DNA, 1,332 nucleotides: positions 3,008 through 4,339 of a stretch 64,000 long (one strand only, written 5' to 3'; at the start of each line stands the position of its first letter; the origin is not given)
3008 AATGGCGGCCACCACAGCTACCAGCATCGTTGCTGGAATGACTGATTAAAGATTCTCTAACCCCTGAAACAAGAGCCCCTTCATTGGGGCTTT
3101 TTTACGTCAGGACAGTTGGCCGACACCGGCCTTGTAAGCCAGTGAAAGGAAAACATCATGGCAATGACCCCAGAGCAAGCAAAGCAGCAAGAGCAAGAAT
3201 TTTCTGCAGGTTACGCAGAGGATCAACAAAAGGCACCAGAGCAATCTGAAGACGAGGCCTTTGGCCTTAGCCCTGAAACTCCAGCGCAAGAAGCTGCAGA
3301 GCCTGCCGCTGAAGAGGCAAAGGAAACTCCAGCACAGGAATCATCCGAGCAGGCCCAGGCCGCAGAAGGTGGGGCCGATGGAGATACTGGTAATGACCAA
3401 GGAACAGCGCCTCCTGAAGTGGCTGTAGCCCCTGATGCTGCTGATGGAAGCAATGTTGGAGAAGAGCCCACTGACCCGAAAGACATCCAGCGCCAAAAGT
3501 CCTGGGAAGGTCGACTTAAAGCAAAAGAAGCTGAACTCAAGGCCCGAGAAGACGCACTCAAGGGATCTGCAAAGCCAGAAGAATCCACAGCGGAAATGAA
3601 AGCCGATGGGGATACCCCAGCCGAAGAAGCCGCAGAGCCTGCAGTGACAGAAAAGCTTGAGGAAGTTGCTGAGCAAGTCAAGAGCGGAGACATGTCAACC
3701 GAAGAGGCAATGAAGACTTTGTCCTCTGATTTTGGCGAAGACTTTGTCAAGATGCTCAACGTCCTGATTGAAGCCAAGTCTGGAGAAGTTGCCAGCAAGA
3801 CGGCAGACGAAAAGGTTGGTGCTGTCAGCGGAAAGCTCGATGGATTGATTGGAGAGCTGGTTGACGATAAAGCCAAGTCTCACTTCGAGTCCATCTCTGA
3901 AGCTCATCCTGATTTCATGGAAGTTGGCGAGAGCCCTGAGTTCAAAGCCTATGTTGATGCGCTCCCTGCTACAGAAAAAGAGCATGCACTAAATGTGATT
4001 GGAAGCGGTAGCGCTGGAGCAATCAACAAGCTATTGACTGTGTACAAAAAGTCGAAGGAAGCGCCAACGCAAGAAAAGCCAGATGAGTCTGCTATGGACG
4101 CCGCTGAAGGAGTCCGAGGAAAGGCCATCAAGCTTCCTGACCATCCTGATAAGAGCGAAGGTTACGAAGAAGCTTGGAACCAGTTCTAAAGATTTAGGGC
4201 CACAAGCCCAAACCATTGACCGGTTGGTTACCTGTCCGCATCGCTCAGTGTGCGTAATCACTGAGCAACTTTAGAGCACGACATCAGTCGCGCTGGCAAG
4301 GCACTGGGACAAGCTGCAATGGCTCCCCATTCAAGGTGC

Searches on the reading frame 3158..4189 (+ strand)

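Call 24: search_protein_families(library=phrogs, proteins=[window:3158-4189:+], max_evalue=0.00001)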
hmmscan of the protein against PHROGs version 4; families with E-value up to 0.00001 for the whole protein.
window:3158-4189:+ (343 aa): 1 family
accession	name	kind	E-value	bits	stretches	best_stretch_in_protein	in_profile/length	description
phrog_13678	-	unknown function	4.5e-08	34.1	1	80-309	38-238/300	-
